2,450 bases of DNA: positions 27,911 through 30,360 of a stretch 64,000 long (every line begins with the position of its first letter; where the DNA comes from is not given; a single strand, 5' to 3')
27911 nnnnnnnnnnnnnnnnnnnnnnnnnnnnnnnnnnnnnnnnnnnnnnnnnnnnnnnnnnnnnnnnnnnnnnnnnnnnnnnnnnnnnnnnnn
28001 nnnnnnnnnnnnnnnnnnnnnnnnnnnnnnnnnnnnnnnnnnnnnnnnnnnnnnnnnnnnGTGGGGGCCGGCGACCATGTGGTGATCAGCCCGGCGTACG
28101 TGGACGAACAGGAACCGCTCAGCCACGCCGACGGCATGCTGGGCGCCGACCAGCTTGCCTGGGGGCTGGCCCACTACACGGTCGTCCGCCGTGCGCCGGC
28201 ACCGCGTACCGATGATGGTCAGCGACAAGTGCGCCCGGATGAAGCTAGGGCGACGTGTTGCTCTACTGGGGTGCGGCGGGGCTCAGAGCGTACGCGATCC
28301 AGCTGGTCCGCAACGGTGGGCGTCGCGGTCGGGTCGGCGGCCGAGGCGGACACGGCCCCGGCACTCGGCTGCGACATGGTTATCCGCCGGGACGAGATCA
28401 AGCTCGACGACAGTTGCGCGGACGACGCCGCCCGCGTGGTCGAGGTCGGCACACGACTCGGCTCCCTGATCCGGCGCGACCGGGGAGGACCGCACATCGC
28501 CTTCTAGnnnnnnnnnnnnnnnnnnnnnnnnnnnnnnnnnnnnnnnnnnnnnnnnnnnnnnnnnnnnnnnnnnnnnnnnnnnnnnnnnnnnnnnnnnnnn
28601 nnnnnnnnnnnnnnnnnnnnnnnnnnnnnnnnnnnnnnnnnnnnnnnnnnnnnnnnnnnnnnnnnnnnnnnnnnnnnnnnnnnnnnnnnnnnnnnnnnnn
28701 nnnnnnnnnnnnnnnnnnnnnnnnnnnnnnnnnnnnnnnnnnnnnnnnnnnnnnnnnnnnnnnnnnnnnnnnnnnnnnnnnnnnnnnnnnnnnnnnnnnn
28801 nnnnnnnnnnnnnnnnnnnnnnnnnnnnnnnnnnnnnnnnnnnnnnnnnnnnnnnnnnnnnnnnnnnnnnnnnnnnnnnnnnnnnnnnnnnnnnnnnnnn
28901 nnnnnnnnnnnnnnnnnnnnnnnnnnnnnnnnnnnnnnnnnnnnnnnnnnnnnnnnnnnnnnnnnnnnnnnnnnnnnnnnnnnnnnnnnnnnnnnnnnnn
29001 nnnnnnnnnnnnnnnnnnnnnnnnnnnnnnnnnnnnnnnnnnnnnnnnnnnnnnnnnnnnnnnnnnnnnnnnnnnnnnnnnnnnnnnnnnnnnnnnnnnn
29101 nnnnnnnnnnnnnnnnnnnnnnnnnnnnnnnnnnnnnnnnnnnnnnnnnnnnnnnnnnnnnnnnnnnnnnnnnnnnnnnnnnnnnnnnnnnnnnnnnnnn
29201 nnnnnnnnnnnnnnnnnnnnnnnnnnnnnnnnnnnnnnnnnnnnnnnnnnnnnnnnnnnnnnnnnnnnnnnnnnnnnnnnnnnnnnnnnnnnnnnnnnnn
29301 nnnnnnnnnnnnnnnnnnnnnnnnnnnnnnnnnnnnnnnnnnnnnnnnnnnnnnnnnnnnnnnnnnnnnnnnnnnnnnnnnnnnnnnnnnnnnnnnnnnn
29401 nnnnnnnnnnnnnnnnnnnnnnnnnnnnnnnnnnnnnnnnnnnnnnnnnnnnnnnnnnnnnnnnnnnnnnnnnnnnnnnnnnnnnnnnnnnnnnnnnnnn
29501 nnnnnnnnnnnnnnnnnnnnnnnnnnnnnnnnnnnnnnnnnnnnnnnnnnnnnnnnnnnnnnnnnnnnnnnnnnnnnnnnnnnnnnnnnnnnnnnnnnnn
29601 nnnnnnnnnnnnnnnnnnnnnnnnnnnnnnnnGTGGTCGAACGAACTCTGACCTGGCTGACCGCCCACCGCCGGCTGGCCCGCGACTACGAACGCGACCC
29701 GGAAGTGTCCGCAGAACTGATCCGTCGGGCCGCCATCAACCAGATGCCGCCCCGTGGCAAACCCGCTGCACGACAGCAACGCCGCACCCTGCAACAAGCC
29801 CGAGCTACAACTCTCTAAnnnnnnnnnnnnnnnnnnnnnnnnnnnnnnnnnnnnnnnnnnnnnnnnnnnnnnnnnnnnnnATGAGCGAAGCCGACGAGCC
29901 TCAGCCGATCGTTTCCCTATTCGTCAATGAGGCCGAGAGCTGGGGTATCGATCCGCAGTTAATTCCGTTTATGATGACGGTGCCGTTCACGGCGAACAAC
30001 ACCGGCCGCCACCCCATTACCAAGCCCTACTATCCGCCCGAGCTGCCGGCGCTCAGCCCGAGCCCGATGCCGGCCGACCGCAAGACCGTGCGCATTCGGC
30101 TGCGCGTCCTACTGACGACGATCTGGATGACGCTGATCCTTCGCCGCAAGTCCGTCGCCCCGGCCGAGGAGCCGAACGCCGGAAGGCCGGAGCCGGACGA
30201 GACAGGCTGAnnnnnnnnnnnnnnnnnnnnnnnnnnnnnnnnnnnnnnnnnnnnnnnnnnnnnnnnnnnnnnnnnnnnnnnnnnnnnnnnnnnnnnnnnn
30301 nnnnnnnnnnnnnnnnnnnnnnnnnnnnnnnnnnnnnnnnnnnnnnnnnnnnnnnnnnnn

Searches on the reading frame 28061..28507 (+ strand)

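Call 64: search_protein_families(library=pfam, proteins=[window:28061-28507:+], max_evalue=0.5)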
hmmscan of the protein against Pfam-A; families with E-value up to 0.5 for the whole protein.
window:28061-28507:+ (148 aa): 1 family
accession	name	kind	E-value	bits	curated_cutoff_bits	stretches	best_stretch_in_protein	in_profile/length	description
PF19290.4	PmbA_TldD_2nd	-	0.075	13.9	20.9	1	67-126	49-104/109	PmbA/TldA metallopeptidase central domain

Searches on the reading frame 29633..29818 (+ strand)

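Call 64: search_protein_families(library=pfam, proteins=[window:29633-29818:+], max_evalue=0.5)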
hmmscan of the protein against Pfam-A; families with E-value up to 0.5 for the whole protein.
window:29633-29818:+ (61 aa): 1 family
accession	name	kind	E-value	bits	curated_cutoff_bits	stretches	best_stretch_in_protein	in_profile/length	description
PF13586.12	DDE_Tnp_1_2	-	0.016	16.1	29.2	1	2-31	48-77/86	Transposase DDE domain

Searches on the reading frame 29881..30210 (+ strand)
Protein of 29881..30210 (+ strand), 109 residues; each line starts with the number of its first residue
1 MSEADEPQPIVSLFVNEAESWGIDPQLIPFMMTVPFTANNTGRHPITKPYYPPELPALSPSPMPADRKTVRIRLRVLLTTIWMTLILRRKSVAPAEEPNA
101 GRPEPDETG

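Call 64: search_protein_families(library=pfam, proteins=[window:29881-30210:+], max_evalue=0.5)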
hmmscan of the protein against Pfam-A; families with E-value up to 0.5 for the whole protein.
window:29881-30210:+ (109 aa): 1 family
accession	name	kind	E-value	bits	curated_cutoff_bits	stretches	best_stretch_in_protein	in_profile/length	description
PF23822.1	DUF7192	-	0.34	10.6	27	1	2-28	119-145/281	Domain of unknown function (DUF7192)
